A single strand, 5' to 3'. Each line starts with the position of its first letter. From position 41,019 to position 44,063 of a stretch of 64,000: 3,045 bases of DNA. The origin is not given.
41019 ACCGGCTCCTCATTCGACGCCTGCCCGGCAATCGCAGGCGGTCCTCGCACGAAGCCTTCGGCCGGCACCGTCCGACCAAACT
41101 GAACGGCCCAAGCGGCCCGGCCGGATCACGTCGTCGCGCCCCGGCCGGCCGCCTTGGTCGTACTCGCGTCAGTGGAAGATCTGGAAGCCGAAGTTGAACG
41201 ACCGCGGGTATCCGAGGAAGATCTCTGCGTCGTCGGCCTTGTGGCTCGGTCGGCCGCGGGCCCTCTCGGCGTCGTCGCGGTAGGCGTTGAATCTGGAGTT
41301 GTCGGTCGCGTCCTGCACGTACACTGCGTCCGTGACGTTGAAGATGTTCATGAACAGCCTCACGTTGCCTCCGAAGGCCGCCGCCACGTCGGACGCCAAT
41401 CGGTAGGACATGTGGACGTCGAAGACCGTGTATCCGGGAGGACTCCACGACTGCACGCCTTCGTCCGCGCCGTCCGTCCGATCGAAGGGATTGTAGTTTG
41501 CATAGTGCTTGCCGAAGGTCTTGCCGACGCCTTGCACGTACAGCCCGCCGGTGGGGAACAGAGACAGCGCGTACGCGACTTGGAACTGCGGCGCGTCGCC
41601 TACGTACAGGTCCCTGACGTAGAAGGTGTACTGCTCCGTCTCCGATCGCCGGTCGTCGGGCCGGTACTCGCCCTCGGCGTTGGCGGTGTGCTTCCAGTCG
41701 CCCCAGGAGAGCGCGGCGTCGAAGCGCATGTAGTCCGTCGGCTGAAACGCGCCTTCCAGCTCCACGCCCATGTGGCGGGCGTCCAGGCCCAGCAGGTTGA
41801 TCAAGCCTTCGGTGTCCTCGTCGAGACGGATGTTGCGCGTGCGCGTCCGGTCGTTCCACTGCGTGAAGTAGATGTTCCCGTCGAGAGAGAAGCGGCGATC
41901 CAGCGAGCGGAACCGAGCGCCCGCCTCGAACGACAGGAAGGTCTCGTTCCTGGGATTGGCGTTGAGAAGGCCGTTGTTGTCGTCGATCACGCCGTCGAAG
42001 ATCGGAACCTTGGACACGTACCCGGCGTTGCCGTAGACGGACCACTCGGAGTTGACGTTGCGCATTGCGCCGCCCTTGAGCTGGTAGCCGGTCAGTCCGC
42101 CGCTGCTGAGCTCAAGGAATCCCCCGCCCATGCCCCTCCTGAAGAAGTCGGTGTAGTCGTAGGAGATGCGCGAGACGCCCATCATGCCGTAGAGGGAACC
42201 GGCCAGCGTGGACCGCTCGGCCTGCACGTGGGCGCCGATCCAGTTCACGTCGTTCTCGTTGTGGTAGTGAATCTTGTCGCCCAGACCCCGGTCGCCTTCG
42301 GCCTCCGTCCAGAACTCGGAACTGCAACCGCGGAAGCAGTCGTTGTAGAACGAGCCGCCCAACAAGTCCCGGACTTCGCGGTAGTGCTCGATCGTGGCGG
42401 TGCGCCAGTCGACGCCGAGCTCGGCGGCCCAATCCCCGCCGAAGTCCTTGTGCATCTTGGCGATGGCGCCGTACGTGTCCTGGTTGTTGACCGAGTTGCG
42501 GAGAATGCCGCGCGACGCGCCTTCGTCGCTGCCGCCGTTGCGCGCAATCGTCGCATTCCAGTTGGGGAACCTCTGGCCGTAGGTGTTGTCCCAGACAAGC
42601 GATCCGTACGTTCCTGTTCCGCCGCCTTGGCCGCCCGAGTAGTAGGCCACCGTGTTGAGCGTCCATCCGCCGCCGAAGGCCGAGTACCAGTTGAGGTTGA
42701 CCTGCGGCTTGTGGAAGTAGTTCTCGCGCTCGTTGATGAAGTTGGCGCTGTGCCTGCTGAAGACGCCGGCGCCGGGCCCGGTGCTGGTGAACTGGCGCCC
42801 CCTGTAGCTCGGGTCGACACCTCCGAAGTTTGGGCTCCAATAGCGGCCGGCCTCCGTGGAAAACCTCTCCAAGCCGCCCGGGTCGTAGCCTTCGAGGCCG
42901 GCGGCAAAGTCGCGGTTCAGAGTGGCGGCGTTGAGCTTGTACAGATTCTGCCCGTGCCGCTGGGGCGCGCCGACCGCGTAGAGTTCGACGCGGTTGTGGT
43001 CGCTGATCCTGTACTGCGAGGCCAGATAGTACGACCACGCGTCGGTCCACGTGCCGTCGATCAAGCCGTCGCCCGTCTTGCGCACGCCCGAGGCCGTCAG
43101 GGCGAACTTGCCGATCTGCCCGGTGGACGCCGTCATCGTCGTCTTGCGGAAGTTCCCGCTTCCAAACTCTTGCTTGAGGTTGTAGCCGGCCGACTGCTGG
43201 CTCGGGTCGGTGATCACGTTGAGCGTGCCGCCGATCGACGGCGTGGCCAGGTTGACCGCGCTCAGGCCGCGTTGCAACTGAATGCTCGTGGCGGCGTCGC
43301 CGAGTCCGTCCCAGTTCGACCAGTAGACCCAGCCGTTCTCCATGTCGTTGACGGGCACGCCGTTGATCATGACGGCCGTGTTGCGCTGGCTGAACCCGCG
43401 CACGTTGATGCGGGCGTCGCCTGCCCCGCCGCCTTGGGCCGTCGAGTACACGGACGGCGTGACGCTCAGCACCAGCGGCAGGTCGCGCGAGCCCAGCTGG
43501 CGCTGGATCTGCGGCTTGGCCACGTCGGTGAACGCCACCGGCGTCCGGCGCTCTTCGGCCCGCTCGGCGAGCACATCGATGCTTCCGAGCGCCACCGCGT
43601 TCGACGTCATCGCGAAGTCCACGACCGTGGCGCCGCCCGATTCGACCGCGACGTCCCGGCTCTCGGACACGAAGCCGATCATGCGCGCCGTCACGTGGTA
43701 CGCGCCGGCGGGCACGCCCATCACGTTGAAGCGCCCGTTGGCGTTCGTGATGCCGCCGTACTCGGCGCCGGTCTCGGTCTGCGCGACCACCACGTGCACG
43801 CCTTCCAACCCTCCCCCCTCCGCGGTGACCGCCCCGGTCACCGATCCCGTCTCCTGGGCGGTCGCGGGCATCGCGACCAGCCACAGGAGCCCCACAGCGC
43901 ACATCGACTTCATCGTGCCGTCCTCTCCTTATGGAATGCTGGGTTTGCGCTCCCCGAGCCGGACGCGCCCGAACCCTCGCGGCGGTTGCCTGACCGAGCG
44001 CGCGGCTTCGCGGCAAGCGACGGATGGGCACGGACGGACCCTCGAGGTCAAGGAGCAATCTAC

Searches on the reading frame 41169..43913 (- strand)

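Call 83: search_protein_families(library=pfam, proteins=[window:41169-43913:-], max_evalue=0.001)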
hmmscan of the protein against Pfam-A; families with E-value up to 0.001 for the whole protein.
window:41169-43913:- (914 aa): 4 families
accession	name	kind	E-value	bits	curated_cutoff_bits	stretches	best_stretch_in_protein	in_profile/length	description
PF13620.12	CarboxypepD_reg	-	3.4e-15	56.6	32.3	1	24-103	1-82/82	Carboxypeptidase regulatory-like domain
PF07715.20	Plug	-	6.8e-12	46.3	23.9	1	122-230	3-107/107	TonB-dependent Receptor Plug Domain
PF13715.12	CarbopepD_reg_2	-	4.1e-10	40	32.2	1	25-111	1-85/88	CarboxypepD_reg-like domain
PF14686.12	fn3_3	-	0.00063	19.9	24.4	0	23-96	3-73/75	Polysaccharide lyase family 4, domain II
